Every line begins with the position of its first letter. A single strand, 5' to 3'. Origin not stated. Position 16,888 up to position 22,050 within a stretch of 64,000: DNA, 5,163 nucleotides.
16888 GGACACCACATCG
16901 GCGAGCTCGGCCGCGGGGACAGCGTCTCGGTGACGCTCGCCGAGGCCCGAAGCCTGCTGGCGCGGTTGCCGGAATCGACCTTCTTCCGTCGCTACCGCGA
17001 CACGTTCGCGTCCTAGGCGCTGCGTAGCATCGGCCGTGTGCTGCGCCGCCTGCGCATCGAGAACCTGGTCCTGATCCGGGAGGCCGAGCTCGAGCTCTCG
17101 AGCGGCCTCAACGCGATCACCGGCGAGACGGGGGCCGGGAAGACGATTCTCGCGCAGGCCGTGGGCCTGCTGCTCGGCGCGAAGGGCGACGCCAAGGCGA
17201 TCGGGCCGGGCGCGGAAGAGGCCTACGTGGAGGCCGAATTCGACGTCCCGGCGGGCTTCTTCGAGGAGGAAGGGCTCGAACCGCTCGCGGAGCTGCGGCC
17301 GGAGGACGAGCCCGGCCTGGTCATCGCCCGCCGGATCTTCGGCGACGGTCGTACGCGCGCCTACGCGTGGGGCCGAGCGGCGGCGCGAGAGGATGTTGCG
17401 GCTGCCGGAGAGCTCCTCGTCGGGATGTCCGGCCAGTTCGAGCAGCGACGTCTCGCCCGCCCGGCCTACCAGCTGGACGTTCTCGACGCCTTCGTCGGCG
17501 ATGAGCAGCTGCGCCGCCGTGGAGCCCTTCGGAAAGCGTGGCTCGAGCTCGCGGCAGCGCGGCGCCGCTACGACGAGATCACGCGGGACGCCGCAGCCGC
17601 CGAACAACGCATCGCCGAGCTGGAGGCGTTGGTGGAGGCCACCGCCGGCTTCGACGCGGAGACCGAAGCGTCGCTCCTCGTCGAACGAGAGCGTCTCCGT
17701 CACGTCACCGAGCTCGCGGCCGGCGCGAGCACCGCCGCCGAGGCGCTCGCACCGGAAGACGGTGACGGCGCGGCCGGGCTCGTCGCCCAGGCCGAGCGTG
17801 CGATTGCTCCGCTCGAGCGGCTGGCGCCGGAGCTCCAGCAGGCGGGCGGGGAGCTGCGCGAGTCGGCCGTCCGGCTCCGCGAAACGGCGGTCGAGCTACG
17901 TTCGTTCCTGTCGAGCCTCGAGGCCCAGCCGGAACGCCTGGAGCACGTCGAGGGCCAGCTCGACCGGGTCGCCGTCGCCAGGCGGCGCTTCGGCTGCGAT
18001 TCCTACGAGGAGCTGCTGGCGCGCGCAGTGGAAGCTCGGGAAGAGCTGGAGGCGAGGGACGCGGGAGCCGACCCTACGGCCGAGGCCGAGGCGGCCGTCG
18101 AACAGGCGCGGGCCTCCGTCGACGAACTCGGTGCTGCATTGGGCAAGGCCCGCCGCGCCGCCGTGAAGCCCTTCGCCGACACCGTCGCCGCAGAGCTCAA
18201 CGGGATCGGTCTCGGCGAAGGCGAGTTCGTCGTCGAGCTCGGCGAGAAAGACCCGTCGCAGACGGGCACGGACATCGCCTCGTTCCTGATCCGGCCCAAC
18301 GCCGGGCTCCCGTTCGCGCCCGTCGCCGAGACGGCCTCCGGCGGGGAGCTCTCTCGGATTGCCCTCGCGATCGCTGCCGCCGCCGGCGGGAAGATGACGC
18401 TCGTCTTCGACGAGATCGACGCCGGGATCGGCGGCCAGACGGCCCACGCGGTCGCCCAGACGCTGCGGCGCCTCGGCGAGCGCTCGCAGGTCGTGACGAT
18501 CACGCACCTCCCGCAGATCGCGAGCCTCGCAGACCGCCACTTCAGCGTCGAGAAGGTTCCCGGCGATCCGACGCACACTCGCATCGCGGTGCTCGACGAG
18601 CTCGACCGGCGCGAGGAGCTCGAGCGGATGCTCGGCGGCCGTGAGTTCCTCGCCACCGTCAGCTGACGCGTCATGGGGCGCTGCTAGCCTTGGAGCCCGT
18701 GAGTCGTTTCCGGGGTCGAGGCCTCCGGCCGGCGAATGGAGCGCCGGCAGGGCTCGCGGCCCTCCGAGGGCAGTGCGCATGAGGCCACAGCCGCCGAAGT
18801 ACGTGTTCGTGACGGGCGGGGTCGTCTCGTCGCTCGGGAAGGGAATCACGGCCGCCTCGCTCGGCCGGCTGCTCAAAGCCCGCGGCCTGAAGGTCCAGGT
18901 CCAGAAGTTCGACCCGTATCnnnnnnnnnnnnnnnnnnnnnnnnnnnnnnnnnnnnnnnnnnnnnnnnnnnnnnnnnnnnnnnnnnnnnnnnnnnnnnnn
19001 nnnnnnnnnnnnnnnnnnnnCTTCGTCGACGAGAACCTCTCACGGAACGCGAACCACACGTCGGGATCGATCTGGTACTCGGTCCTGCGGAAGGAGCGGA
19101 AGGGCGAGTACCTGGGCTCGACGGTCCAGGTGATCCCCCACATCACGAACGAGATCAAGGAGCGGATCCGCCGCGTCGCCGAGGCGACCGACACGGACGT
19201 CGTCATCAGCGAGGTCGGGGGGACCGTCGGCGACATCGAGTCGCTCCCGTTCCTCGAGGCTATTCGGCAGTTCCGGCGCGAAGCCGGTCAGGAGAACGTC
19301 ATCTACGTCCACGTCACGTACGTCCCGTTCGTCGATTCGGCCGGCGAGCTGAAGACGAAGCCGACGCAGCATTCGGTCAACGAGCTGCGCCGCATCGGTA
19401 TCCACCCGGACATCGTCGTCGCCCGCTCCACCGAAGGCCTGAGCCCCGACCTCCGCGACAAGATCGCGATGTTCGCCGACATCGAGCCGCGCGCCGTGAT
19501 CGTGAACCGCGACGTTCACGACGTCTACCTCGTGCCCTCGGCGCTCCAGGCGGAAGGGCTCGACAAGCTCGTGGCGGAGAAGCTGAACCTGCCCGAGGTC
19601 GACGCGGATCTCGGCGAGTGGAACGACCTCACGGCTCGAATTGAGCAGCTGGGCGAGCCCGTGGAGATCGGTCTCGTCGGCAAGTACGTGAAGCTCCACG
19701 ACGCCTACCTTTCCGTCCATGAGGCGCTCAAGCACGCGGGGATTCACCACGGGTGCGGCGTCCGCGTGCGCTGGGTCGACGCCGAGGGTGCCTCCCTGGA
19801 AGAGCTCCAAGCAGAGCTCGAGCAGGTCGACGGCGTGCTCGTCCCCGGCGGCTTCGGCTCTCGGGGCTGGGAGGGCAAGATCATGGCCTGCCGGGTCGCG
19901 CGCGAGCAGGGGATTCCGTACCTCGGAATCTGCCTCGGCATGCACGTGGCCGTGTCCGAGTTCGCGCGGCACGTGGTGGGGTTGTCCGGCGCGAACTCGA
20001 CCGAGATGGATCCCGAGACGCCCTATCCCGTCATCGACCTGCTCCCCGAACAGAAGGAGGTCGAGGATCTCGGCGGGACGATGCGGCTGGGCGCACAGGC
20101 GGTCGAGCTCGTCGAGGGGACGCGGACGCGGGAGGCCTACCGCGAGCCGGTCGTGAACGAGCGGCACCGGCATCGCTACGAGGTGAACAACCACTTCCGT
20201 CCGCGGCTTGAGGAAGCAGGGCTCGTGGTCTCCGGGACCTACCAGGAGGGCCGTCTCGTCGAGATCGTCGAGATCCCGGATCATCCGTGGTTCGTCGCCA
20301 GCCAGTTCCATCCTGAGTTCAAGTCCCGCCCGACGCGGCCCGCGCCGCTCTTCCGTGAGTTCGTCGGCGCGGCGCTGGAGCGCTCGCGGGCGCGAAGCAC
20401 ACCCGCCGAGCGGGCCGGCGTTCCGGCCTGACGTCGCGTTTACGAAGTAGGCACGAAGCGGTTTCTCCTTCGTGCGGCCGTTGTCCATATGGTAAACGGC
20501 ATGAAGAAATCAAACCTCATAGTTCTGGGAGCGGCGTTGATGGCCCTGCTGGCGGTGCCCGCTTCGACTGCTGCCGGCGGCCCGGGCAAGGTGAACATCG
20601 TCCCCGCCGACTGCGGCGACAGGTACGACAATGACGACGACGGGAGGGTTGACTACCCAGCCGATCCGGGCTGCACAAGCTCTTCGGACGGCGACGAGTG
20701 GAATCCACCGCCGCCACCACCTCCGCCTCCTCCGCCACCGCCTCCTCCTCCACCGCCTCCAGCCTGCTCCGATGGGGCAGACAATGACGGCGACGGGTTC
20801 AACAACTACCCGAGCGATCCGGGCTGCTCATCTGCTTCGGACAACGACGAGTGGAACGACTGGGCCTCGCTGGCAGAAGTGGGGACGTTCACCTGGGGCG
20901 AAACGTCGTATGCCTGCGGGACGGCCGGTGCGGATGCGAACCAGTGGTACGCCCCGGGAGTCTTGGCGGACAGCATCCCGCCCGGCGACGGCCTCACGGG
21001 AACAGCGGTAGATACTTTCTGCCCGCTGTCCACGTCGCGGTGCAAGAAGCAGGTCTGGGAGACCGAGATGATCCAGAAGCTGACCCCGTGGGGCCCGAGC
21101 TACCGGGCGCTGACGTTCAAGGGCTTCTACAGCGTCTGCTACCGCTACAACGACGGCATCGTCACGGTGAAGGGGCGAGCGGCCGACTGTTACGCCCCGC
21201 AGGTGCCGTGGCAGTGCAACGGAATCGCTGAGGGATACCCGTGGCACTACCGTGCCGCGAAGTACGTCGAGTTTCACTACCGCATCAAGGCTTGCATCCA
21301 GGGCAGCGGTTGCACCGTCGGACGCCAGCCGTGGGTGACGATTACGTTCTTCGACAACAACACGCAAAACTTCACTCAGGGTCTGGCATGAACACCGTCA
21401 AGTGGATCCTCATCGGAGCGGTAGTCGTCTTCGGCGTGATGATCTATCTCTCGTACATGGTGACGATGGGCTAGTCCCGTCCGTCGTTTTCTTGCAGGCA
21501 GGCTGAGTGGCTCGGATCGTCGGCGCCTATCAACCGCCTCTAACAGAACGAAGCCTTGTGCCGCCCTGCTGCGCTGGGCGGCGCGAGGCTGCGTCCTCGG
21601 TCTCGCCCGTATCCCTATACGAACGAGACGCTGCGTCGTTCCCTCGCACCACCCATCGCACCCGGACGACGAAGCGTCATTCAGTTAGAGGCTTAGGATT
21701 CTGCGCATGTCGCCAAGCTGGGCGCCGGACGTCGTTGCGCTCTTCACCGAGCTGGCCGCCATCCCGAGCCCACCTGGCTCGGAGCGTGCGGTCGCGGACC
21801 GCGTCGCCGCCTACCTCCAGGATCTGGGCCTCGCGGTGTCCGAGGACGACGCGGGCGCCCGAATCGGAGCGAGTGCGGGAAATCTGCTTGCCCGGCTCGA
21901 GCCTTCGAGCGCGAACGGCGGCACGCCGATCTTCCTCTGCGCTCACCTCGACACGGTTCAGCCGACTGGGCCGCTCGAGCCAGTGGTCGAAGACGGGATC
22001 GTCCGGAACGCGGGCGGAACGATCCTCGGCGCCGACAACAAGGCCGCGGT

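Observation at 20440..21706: Lower-GC islet after pyrG encoding an orphan secreted Cys-rich protein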

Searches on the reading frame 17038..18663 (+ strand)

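Call 8: search_protein_families(library=pfam, proteins=[window:17038-18663:+], max_evalue=1)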
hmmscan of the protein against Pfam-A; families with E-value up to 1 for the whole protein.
window:17038-18663:+ (542 aa): 10 families
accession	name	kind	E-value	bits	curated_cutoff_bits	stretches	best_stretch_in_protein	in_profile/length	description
PF02463.25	SMC_N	-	1.2e-12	48.1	40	1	2-506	2-213/220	RecF/RecN/SMC N terminal domain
PF13476.12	AAA_23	-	2.9e-10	41.5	27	1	4-51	1-48/201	AAA domain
PF13304.12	AAA_21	-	0.00022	21.8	27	1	440-494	247-302/304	AAA domain, putative AbiEii toxin, Type IV TA system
PF13175.12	AAA_15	-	0.004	17.3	32.1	1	1-49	1-50/374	AAA ATPase domain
PF13401.12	AAA_22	-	0.0099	16.6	27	1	23-47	6-30/130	AAA domain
PF00005.33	ABC_tran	-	0.01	16.9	25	0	25-42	14-31/137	ABC transporter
PF13555.12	AAA_29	-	0.07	13.3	27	1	4-49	3-49/61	P-loop containing region of AAA domain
PF24645.1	DUF7639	-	0.1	13.1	27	1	147-178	8-39/92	Domain of unknown function (DUF7639)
PF02562.22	PhoH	-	0.14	12.1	27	0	23-51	20-48/205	PhoH-like protein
PF10473.14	CENP-F_leu_zip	-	0.16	12.4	34.5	0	163-221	67-125/140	Leucine-rich repeats of kinetochore protein Cenp-F/LEK1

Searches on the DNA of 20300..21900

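Call 5: search_rna_families(source=window, start=20300, end=21900, threshold=evalue, max_evalue=10)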
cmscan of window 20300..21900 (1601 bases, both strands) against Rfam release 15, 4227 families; matches with E-value up to 10: 2.
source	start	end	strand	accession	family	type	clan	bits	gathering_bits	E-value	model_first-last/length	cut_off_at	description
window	20357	20448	+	RF03240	MIR5534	Gene; miRNA;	-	27.8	79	0.011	1-102/102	no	MIR5534 microRNA precursor family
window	21569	21661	-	RF03349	mir-3151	Gene; miRNA;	-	20.6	83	1.9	1-85/85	no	mir-3151 microRNA precursor family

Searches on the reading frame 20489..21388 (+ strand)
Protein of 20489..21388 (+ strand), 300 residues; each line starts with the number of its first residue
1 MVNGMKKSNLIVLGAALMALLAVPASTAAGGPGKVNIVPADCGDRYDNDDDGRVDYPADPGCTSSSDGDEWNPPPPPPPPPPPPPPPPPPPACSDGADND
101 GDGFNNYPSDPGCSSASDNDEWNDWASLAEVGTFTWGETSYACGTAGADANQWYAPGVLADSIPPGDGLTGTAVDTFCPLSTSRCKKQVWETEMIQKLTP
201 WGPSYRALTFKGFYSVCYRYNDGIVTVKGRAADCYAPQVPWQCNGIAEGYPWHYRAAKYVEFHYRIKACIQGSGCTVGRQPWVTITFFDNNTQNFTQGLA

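Call 8: search_protein_families(library=pfam, proteins=[window:20489-21388:+], max_evalue=1)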
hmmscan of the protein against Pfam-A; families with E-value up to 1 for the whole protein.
window:20489-21388:+ (300 aa): 1 family
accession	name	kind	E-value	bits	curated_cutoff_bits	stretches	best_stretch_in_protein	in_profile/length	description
PF05308.16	Mito_fiss_reg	-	0.25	11.9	26.3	1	72-94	173-195/244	Mitochondrial fission regulator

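Call 9: search_protein_families(library=ncbifam, proteins=[window:20489-21388:+], max_evalue=1)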
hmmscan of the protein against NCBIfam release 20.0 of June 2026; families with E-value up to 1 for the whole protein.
window:20489-21388:+ (300 aa): 1 family
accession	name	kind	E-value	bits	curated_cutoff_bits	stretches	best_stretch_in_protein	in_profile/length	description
NF033662.1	acid_disulf_rpt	repeat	8.5e-05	22.2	41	2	40-64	5-28/32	acidic double-disulfide repeat-containing protein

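Call 11: find_homologous_proteins(query=window:20489-21388:+, max_evalue=0.01)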
Query window:20489-21388:+ (300 aa): 196 proteins with E <= 0.01 among 2123 candidates; the best 120 are listed.
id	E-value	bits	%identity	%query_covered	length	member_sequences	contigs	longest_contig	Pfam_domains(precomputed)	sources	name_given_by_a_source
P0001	9.2e-190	648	97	91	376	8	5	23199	-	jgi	jgi:hypothetical protein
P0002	1.1e-54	204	42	77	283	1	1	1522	-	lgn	-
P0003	1.2e-50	190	49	28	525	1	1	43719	-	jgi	jgi:hypothetical protein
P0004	2.2e-50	190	50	27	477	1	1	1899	-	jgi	jgi:hypothetical protein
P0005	6.4e-50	188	47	38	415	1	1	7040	-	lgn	-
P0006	1.6e-42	164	54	31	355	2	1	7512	-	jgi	jgi:hypothetical protein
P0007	1.1e-37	148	46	27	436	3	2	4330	-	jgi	jgi:hypothetical protein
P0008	5.6e-37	146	44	69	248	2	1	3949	-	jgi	jgi:hypothetical protein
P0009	1.1e-34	138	38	35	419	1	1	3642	-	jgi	jgi:hypothetical protein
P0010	2.8e-34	137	44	62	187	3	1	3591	-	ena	-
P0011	2.1e-32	130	42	63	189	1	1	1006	-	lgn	-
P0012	1.2e-30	125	46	27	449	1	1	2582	-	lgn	-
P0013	1.3e-30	125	42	29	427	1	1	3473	-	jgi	jgi:hypothetical protein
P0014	2.1e-30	124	44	76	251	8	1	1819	-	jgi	jgi:hypothetical protein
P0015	3.5e-30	123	50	27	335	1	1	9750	-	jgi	jgi:hypothetical protein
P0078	1.1e-15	76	38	66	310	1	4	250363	-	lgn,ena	-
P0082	4.8e-15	73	33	87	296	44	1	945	-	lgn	-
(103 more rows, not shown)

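Call 14: find_homologous_proteins(query=window:20489-21388:+, region=124-300, max_evalue=0.01)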
Query window:20489-21388:+, residues 124-300 (177 aa): 1 proteins with E <= 0.01 among 157 candidates.
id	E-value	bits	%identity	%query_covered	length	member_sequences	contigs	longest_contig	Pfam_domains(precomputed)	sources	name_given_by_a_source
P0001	1.7e-119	415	98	100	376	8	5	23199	-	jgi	jgi:hypothetical protein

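Call 15: find_encoding_contigs(protein=P0001, flank=6000, max_places=5)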
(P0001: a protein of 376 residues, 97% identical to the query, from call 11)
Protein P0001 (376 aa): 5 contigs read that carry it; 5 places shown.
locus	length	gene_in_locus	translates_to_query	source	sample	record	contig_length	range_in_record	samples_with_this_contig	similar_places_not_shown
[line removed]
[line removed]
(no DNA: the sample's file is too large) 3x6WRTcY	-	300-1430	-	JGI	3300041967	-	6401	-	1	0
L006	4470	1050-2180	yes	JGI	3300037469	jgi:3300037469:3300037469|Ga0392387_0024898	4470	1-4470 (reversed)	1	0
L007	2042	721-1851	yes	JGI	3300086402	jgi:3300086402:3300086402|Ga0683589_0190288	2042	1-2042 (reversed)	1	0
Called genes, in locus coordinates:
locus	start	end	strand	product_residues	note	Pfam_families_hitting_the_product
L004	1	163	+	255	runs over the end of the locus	PF00348:polyprenyl_synt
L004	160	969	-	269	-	PF02618:YceG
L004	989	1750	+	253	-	PF01479:S4 (weak), PF01728:FtsJ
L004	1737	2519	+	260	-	PF01513:NAD_kinase, PF20143:NAD_kinase_C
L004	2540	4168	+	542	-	PF02463:SMC_N, PF13476:AAA_23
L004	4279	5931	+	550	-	PF06418:CTP_synth_N, PF00117:GATase, PF07722:Peptidase_C26 (faint)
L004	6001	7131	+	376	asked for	-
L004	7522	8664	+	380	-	PF04389:Peptidase_M28, PF01546:Peptidase_M20, PF05343:Peptidase_M42 (weak), PF07687:M20_dimer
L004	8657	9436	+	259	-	PF00248:Aldo_ket_red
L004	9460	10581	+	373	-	PF05222:AlaDh_PNT_N, PF01262:AlaDh_PNT_C, PF07992:Pyr_redox_2 (faint), PF01488:Shikimate_DH (faint), PF00070:Pyr_redox (faint)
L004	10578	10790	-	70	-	-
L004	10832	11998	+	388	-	PF01676:Metalloenzyme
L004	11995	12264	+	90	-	?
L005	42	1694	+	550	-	PF06418:CTP_synth_N, PF00117:GATase, PF07722:Peptidase_C26 (faint)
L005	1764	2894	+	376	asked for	-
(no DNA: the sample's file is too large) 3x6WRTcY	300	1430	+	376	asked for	-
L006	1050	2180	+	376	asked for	-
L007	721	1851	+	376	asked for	-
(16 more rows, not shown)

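Call 28: find_encoding_contigs(protein=P0002, flank=5000, max_places=3)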
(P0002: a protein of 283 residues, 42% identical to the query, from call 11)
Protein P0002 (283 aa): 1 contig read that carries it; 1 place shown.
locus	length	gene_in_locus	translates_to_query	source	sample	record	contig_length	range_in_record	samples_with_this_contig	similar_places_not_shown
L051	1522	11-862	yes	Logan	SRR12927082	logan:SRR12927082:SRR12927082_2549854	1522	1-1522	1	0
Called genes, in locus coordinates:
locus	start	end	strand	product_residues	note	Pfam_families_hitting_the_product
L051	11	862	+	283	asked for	-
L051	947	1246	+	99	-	-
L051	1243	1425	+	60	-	-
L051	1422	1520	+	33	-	?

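Call 29: find_encoding_contigs(protein=P0010, flank=5000, max_places=3)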
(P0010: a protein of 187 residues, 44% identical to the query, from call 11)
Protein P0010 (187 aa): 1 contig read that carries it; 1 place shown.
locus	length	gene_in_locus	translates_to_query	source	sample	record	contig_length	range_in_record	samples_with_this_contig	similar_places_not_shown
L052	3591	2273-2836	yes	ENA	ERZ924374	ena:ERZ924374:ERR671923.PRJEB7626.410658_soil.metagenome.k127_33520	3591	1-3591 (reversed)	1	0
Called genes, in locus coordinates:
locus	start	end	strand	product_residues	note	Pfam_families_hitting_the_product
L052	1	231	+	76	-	?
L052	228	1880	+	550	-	PF06418:CTP_synth_N, PF00117:GATase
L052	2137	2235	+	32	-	-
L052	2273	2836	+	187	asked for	-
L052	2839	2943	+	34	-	-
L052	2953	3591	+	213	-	?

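Call 30: find_encoding_contigs(protein=P0082, flank=5000, max_places=3)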
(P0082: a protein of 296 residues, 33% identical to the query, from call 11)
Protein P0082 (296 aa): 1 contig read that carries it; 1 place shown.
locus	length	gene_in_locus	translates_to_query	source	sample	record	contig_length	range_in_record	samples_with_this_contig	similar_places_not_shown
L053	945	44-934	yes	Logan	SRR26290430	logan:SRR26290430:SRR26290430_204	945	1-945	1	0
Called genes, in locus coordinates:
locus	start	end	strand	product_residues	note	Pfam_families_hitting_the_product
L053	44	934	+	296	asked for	-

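Call 31: find_encoding_contigs(protein=P0078, flank=5000, max_places=3)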
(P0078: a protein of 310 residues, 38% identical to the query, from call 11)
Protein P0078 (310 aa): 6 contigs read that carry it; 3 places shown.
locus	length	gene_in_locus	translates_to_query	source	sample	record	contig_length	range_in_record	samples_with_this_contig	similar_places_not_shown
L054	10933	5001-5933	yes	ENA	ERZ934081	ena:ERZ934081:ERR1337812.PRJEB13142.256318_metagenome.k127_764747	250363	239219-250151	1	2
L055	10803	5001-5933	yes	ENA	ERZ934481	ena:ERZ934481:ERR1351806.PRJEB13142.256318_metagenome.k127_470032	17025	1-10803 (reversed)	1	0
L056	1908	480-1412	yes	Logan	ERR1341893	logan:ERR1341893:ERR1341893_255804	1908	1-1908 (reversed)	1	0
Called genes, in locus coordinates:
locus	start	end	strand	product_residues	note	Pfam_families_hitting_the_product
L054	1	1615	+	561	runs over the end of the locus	PF09286:Pro-kuma_activ, PF00082:Peptidase_S8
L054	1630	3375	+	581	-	PF05378:Hydant_A_N, PF01968:Hydantoinase_A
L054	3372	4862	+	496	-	PF02538:Hydantoinase_B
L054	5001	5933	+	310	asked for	-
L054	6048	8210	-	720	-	PF03176:MMPL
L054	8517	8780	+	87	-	-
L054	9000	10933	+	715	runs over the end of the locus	?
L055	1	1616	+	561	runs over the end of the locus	PF09286:Pro-kuma_activ, PF00082:Peptidase_S8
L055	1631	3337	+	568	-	PF05378:Hydant_A_N, PF01968:Hydantoinase_A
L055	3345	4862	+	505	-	PF02538:Hydantoinase_B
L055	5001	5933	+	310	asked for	-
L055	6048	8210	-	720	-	PF03176:MMPL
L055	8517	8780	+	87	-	-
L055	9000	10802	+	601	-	?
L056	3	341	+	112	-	?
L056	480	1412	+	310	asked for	-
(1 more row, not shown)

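Call 35: search_protein_families(library=padloc, proteins=[window:20489-21388:+], max_evalue=1)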
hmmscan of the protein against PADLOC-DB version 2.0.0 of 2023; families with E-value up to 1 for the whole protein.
window:20489-21388:+ (300 aa): 0 families

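Call 100: search_protein_families(library=phrogs, proteins=[window:20501-21388:+], max_evalue=0.1)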
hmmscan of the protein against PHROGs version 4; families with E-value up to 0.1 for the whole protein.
window:20501-21388:+ (296 aa): 0 families

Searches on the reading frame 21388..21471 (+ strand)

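Call 8: search_protein_families(library=pfam, proteins=[window:21388-21471:+], max_evalue=1)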
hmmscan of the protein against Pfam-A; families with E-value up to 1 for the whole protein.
window:21388-21471:+ (28 aa): 3 families
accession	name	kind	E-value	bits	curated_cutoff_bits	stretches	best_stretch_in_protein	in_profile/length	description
PF13906.12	AA_permease_C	-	0.018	15.6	27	1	1-25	24-48/51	C-terminus of AA_permease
PF09889.16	DUF2116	-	0.19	12.1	26.8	1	2-23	36-58/59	Probable treble clef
PF09604.15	Potass_KdpF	-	0.2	12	21.2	1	9-23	2-16/24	F subunit of K+-transporting ATPase (Potass_KdpF)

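Call 9: search_protein_families(library=ncbifam, proteins=[window:21388-21471:+], max_evalue=1)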
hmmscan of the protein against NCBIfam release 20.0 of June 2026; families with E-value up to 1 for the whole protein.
window:21388-21471:+ (28 aa): 2 families
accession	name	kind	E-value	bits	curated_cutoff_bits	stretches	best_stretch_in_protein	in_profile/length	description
NF007635.1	PRK10299.1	equivalog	0.04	14.1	40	1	1-24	1-24/47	PhoP/PhoQ regulatory lipoprotein MgrB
NF011342.0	PRK14759.1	equivalog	0.055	13.7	53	1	9-23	7-21/29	K(+)-transporting ATPase subunit F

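Call 100: search_protein_families(library=phrogs, proteins=[window:21388-21471:+], max_evalue=0.1)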
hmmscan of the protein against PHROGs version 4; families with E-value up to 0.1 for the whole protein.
window:21388-21471:+ (28 aa): 0 families
